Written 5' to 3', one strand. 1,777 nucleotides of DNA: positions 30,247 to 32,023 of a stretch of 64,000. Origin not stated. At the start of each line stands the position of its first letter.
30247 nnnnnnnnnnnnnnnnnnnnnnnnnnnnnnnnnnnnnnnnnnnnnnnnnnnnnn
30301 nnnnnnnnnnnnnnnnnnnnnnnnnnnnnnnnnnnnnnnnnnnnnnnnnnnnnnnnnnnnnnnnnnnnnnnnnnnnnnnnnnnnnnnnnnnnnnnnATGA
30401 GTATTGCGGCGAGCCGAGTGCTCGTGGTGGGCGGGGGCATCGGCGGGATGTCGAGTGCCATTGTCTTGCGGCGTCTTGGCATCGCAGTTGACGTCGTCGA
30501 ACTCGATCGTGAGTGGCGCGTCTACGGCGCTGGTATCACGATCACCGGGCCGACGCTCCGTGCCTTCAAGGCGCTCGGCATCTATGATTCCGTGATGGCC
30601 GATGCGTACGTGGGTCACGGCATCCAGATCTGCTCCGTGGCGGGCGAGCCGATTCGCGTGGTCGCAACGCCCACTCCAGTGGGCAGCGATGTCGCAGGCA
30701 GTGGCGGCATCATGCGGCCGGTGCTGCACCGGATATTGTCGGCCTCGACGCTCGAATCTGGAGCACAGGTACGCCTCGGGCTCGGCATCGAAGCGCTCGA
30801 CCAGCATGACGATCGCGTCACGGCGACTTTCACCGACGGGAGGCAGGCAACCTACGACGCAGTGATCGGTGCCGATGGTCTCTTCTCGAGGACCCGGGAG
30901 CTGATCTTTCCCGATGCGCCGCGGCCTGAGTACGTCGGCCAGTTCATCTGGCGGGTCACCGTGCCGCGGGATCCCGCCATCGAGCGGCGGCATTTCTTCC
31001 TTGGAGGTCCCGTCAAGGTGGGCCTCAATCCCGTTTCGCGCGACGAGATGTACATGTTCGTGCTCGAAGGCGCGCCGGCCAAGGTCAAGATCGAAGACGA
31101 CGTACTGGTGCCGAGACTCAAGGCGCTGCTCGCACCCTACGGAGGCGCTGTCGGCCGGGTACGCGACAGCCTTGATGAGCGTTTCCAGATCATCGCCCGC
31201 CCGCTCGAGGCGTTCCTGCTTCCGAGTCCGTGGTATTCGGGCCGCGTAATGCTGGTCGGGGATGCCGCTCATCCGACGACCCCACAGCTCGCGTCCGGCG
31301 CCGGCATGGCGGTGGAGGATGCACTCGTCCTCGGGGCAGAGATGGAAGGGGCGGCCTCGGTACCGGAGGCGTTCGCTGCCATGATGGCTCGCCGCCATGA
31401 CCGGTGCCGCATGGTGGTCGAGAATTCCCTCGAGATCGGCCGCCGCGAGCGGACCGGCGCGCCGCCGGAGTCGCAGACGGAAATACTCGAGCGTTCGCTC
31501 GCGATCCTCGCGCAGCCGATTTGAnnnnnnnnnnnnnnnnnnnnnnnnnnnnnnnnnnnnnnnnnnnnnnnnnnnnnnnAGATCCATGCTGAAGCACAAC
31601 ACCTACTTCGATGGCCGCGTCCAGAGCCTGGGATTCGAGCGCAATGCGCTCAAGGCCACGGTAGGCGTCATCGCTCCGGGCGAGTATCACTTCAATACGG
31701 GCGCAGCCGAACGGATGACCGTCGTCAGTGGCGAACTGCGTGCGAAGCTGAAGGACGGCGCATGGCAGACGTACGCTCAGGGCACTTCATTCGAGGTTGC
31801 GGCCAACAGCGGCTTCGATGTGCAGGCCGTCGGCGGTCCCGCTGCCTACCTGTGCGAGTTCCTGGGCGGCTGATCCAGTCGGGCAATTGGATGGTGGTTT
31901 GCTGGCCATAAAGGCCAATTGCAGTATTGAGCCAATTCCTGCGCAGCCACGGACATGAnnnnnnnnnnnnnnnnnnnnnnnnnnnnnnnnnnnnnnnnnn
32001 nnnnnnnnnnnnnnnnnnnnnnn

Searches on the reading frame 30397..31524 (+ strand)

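Call 7: search_protein_families(library=pfam, proteins=[window:30397-31524:+], max_evalue=0.1)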
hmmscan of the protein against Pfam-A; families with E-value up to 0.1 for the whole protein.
window:30397-31524:+ (375 aa): 9 families
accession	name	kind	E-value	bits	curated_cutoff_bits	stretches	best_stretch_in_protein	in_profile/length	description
PF01494.25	FAD_binding_3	-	4.8e-27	95.5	22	1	7-316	3-318/349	FAD binding domain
PF07992.20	Pyr_redox_2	-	7.4e-07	29.3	26.1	1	7-43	2-38/291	Pyridine nucleotide-disulphide oxidoreductase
PF01266.30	DAO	-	0.00012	22.2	27.9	1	7-37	1-31/353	FAD dependent oxidoreductase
PF00070.33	Pyr_redox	-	0.00033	21.5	22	1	7-40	1-34/82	Pyridine nucleotide-disulphide oxidoreductase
PF13450.12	NAD_binding_8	-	0.0015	19.2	21.9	1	10-36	1-27/68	NAD(P)-binding Rossmann-like domain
PF01262.27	AlaDh_PNT_C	-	0.0015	18.5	23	1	3-38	26-61/214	Alanine dehydrogenase/PNT, C-terminal domain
PF01593.30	Amino_oxidase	-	0.0047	16.7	19.8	1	100-157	198-251/443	Flavin containing amine oxidoreductase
PF00890.30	FAD_binding_2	-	0.014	15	20.4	1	8-37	2-31/414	FAD binding domain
PF12831.13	FAD_oxidored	-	0.032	14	27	1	8-35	2-29/416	FAD dependent oxidoreductase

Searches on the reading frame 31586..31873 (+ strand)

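Call 7: search_protein_families(library=pfam, proteins=[window:31586-31873:+], max_evalue=0.1)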
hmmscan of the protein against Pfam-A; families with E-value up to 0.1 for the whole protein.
window:31586-31873:+ (95 aa): 3 families
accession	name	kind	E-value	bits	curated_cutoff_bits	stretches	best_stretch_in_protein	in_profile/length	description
PF06865.17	Ppnp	-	1.5e-30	105.8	25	1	3-92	2-92/92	Pyrimidine/purine nucleoside phosphorylase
PF07883.17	Cupin_2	-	0.00028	21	27.2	1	30-90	6-68/70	Cupin domain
PF05899.18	Cupin_3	-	0.011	15.8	23.5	1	30-73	15-58/74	EutQ-like cupin domain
